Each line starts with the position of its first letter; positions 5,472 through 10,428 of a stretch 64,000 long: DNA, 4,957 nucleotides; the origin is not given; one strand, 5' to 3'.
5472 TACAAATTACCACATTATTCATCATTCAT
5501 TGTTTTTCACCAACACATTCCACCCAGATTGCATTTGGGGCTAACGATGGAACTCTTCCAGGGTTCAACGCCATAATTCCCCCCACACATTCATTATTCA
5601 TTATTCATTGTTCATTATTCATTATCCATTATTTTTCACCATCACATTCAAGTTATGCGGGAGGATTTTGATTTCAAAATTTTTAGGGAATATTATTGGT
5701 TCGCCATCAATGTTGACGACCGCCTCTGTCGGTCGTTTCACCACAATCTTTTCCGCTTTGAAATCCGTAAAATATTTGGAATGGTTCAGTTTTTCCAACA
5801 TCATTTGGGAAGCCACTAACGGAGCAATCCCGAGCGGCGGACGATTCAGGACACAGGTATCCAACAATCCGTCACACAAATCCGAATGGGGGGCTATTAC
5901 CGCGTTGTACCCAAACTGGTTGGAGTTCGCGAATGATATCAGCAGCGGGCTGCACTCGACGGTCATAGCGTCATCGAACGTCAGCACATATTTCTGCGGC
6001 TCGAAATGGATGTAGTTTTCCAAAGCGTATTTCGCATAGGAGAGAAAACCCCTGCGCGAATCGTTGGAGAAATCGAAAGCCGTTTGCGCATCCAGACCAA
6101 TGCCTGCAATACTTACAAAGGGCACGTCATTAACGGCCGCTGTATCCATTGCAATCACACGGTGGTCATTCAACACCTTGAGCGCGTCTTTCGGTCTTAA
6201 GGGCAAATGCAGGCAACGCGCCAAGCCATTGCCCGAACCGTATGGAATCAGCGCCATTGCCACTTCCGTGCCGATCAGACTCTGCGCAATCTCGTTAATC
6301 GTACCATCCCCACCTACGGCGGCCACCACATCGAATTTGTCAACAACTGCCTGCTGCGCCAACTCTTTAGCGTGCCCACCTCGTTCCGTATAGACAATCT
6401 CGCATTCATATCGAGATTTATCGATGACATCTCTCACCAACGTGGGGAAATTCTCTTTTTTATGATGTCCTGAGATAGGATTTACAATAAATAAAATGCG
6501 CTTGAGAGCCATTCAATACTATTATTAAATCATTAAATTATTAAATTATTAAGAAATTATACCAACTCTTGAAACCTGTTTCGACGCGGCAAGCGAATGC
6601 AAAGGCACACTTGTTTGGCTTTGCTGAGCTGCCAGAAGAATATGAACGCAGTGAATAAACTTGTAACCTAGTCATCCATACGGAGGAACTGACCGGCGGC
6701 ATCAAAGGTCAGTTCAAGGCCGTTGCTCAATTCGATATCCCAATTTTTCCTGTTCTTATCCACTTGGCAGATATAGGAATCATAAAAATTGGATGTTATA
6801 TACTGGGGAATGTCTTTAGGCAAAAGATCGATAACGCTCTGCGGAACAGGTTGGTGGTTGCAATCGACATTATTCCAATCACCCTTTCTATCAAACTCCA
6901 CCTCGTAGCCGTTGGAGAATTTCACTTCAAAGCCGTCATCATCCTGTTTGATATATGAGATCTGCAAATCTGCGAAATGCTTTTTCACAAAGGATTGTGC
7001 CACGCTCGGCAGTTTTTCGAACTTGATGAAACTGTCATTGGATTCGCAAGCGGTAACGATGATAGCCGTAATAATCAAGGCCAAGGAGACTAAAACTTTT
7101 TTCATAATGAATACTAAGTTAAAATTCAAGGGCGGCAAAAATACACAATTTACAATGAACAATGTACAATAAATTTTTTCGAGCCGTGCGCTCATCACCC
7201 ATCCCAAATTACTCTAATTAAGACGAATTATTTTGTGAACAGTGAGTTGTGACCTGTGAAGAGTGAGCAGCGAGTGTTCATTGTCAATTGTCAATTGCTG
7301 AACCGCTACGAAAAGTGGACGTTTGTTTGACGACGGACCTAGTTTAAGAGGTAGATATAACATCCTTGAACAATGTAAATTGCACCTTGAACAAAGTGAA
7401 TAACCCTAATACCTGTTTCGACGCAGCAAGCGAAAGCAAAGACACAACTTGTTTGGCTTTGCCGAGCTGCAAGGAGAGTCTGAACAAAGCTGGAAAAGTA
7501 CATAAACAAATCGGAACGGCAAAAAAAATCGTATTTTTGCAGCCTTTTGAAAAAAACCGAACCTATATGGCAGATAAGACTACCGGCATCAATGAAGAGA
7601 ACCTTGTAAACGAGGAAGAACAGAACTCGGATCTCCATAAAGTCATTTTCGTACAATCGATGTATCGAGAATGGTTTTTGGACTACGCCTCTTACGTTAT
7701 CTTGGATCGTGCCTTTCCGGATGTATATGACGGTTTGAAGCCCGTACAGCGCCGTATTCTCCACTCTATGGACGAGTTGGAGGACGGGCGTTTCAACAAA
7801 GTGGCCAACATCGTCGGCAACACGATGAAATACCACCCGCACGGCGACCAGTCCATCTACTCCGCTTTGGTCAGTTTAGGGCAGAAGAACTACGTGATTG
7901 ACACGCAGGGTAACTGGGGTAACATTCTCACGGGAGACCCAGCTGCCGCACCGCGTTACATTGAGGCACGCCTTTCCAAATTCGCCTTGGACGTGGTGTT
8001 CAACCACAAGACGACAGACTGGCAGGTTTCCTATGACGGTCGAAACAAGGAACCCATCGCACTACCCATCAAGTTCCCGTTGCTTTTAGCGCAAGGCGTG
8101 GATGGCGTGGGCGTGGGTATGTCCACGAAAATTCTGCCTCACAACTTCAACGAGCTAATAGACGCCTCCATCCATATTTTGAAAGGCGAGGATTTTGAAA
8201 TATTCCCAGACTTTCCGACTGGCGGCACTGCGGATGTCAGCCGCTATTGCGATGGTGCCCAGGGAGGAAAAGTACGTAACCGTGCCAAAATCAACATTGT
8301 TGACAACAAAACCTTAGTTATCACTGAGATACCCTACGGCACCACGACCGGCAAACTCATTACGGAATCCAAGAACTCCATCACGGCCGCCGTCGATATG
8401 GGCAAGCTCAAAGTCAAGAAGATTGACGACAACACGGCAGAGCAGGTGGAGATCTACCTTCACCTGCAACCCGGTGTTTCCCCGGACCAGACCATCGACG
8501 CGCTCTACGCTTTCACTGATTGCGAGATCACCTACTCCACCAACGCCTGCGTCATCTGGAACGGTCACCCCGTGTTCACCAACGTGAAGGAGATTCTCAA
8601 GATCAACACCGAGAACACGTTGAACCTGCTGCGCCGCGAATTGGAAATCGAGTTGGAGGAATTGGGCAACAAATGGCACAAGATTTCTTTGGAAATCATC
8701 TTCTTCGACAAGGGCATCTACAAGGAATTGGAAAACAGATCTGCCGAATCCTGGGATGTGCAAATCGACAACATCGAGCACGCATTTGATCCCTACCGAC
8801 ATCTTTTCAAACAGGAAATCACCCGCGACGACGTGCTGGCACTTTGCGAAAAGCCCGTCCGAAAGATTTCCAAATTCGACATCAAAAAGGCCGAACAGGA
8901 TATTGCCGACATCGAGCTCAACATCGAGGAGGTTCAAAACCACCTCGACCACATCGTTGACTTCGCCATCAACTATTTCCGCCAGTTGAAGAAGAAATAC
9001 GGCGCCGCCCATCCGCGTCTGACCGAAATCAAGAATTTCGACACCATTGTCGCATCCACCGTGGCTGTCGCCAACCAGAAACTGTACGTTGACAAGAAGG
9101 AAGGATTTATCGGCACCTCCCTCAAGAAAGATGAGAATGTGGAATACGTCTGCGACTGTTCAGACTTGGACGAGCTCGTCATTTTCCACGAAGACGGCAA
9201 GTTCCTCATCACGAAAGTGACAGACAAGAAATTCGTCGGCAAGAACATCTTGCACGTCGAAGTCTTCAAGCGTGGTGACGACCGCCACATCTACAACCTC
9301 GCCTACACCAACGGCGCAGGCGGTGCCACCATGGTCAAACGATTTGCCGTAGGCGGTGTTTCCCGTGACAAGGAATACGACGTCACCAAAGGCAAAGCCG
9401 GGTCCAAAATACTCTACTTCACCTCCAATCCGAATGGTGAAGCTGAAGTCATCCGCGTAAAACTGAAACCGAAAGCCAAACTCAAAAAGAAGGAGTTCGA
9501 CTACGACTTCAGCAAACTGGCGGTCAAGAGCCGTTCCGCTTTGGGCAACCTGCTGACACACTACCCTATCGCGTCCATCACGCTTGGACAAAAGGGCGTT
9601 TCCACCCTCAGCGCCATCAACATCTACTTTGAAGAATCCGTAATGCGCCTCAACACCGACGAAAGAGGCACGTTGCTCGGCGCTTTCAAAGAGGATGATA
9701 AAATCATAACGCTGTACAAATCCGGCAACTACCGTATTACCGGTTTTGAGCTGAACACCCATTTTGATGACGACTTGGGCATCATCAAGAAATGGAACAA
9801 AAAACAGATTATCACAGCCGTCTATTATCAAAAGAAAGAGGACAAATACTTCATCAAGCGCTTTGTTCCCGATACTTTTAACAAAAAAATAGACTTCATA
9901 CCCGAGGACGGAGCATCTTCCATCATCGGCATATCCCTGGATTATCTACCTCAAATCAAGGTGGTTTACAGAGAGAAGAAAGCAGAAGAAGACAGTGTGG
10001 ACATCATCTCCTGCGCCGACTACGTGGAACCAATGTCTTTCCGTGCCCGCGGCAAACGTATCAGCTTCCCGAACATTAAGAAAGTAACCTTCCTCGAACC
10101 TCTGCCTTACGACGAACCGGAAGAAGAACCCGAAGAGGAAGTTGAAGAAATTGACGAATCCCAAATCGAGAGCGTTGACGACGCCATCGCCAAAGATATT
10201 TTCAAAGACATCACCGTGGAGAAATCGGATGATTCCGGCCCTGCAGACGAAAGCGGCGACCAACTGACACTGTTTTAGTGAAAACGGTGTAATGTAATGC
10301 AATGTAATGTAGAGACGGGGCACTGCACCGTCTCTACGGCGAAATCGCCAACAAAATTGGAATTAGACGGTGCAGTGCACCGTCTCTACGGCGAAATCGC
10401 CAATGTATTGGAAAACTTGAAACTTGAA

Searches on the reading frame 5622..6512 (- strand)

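Call 80: search_protein_families(library=pfam, proteins=[window:5622-6512:-], max_evalue=0.001)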
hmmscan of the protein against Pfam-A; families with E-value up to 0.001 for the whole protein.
window:5622-6512:- (296 aa): 2 families
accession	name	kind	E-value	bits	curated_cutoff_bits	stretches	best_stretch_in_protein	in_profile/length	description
PF00781.29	DAGK_cat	-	8e-32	109.9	23.6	1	5-126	1-124/125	Diacylglycerol kinase catalytic domain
PF19279.4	YegS_C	-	1.9e-13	50.9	27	1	138-291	5-157/158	YegS C-terminal NAD kinase beta sandwich-like domain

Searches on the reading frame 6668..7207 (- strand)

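Call 80: search_protein_families(library=pfam, proteins=[window:6668-7207:-], max_evalue=0.001)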
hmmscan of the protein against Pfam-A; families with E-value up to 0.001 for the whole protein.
window:6668-7207:- (179 aa): 1 family
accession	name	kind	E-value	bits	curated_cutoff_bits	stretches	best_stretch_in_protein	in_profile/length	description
PF11396.14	PepSY_like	-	2.8e-23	82.4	28.3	1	93-175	3-82/83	Putative beta-lactamase-inhibitor-like, PepSY-like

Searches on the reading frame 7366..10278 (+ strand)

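Call 67: search_protein_families(library=pfam, proteins=[window:7366-10278:+], max_evalue=0.001)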
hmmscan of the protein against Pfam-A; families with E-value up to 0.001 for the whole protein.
window:7366-10278:+ (970 aa): 1 family
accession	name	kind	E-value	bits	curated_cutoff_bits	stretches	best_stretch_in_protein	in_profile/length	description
PF00521.26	DNA_topoisoIV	-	2.9e-106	356.4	31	1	115-531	1-424/432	DNA gyrase/topoisomerase IV, subunit A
